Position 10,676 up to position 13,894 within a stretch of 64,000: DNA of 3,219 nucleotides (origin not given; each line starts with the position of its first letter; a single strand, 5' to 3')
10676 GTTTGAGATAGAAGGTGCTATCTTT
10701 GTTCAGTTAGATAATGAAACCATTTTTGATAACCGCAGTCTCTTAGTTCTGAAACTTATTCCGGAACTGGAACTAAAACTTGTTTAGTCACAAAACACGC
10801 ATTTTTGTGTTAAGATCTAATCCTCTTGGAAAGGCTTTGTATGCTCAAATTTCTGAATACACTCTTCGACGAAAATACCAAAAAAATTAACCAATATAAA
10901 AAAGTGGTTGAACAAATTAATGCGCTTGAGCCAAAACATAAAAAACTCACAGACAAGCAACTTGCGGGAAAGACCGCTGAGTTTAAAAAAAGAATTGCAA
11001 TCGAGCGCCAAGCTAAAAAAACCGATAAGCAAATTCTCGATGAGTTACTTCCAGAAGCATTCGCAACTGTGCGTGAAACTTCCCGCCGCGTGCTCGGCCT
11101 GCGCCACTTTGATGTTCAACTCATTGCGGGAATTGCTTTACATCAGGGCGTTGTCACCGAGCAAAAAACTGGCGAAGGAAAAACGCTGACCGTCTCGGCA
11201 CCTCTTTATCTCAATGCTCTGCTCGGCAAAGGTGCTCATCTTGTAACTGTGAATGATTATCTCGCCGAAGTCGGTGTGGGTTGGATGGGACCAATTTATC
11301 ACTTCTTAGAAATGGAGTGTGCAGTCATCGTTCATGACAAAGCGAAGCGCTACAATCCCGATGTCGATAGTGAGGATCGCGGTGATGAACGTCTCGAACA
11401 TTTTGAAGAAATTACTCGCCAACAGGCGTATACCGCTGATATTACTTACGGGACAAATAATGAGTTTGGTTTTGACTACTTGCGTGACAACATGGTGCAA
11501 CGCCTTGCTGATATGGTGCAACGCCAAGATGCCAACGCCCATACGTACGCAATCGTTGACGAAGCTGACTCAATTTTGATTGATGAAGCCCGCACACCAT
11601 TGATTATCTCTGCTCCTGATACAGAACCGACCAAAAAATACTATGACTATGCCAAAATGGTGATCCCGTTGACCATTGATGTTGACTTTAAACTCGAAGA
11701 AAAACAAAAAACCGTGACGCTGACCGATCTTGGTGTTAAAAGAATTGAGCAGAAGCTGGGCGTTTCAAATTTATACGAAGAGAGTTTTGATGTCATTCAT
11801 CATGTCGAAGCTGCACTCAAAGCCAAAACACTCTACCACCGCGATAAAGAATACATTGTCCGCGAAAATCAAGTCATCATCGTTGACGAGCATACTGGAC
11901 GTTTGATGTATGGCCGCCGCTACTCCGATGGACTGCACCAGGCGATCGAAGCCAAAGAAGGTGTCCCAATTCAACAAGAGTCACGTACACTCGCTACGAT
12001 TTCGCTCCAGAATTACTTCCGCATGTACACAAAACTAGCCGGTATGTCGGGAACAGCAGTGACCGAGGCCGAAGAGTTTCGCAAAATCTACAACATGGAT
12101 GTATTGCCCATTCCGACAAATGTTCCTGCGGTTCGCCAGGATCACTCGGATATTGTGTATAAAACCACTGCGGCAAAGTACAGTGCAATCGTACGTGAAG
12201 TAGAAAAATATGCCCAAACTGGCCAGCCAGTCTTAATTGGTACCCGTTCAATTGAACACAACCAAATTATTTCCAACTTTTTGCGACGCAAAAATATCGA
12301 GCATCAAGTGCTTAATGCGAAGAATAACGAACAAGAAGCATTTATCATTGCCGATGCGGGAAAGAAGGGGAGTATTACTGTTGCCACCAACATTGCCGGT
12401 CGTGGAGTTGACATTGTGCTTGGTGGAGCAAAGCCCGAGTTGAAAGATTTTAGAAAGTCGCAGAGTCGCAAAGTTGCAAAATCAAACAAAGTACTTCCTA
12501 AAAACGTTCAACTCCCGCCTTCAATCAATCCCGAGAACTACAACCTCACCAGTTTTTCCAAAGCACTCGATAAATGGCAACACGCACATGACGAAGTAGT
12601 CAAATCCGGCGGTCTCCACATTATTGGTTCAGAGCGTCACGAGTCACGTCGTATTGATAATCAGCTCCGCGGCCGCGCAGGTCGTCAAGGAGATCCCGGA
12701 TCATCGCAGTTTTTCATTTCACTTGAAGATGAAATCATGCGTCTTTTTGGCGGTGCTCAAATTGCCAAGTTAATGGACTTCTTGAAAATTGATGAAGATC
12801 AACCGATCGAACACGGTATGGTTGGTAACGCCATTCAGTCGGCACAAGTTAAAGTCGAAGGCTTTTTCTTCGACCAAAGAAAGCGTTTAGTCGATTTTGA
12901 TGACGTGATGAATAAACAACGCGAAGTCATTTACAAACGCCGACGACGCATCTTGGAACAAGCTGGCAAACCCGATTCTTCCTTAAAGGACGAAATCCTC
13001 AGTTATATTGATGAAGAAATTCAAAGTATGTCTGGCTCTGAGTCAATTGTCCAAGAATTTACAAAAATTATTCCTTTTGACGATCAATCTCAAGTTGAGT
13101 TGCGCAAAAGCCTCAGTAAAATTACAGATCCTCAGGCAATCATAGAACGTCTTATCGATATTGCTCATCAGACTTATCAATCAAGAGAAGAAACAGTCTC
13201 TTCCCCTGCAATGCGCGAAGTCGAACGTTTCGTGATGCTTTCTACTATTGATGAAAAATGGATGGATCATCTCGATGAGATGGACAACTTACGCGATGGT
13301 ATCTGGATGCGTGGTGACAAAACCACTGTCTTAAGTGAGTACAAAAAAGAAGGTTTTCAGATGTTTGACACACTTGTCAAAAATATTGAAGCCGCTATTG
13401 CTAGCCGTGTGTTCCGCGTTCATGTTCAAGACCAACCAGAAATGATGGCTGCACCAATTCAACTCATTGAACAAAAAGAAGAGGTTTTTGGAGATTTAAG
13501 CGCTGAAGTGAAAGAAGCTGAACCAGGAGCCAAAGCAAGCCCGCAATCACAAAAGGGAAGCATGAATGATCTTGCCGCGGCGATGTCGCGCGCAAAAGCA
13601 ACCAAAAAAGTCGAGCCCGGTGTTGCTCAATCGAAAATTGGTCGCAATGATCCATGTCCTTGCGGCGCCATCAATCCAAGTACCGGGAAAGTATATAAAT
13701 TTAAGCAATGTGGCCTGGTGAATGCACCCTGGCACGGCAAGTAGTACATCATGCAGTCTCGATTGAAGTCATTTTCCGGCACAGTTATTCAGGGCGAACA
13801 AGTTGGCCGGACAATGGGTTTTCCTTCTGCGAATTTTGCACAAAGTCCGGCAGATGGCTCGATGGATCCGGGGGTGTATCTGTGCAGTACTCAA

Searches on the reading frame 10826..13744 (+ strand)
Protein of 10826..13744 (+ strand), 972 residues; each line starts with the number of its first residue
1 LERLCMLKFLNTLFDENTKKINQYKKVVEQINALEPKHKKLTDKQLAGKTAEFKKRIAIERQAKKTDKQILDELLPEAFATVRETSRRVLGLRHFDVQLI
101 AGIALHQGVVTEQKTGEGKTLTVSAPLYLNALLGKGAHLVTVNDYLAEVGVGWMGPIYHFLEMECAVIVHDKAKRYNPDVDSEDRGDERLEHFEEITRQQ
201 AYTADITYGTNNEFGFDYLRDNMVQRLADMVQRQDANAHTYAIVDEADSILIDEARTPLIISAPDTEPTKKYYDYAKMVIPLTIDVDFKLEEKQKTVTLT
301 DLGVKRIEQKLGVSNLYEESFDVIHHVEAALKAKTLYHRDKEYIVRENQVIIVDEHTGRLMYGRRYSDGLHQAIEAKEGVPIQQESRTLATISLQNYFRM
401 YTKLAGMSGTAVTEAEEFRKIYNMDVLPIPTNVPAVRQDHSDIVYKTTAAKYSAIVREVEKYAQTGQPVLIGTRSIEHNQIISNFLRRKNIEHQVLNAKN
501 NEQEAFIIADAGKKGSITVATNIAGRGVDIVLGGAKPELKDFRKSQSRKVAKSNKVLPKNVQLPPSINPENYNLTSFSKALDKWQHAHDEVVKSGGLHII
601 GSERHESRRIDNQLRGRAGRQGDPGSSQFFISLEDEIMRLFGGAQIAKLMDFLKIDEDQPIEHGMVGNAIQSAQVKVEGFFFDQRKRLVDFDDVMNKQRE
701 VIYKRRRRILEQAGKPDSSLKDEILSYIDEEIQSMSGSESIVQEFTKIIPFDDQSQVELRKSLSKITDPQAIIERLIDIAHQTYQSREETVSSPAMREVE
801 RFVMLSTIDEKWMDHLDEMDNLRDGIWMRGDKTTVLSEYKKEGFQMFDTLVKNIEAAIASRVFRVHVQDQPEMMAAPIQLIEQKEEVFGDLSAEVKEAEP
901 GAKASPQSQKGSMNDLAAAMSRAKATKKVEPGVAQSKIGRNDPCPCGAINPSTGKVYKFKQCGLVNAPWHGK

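Call 42: search_protein_families(library=ncbifam, proteins=[window:10826-13744:+], max_evalue=1e-10)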
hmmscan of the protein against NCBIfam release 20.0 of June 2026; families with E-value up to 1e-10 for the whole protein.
window:10826-13744:+ (972 aa): 8 families
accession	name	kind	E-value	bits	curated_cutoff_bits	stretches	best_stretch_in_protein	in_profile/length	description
NF009538.1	PRK12904.1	equivalog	0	1035.6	814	1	12-868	4-814/814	preprotein translocase subunit SecA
TIGR00963.1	secA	equivalog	1.6e-287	956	800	2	194-854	136-787/787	preprotein translocase subunit SecA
NF006630.0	PRK09200.1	subfamily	1.7e-247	823.5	862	2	12-534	5-496/789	preprotein translocase subunit SecA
NF009536.0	PRK12901.1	equivalog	1.4e-239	798.2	1493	4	305-533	472-700/1118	preprotein translocase subunit SecA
TIGR04397.1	SecA2_Bac_anthr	exception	1.6e-232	773.9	1085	2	15-539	7-499/774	accessory Sec system translocase SecA2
TIGR03714.1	secA2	equivalog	7.5e-199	662.7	930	2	17-534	2-492/762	accessory Sec system translocase SecA2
NF012136.0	SecA2_Lm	equivalog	1.2e-174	582.4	1100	2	17-532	7-489/776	accessory Sec system translocase SecA2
TIGR04221.1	SecA2_Mycobac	equivalog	1.9e-163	545.6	725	2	8-537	4-496/762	accessory Sec system translocase SecA2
